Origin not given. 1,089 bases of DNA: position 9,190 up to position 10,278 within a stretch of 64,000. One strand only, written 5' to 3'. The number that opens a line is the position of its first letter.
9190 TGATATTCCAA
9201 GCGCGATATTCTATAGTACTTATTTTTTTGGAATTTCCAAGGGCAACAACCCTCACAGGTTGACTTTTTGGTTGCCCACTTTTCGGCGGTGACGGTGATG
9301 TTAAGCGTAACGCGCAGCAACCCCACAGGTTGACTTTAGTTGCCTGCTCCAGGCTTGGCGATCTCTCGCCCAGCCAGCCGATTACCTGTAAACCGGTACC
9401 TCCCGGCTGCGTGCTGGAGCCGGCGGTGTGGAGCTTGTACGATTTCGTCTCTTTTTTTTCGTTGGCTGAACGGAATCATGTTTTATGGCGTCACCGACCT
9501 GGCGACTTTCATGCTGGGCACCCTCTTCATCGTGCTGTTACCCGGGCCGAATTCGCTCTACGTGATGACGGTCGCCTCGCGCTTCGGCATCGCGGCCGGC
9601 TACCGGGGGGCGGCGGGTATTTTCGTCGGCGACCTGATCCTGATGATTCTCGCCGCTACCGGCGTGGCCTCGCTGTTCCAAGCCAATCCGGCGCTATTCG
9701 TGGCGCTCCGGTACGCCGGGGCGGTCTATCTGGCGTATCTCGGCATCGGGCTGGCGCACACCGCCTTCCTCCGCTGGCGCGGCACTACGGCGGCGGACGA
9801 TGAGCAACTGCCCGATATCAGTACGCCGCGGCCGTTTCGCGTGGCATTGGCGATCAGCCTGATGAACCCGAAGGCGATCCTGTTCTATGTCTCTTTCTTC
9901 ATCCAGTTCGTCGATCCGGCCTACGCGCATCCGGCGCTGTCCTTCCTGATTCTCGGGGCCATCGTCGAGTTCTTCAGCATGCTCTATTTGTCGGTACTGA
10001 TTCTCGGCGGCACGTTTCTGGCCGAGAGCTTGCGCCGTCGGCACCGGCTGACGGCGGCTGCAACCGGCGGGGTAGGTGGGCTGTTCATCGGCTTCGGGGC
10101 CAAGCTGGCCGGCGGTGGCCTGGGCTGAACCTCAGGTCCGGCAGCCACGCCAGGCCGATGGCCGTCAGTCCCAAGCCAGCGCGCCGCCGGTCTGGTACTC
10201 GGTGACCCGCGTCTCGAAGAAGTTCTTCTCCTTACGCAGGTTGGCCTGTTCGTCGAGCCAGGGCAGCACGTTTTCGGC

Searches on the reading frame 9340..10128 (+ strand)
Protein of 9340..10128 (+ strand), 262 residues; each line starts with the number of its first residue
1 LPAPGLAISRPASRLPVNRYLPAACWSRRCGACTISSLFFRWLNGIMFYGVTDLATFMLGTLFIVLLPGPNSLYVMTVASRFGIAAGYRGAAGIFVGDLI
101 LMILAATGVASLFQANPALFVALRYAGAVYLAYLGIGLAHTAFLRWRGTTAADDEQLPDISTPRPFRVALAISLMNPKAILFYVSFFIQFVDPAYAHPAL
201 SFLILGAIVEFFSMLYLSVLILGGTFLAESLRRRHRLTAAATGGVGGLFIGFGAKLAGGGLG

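Call 60: search_protein_families(library=pfam, proteins=[window:9340-10128:+], max_evalue=0.001)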
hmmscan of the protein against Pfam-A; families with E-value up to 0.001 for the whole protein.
window:9340-10128:+ (262 aa): 1 family
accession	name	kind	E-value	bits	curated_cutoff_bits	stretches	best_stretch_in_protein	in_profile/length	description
PF01810.24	LysE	-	1.3e-38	132.8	25.6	1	62-257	1-190/193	LysE type translocator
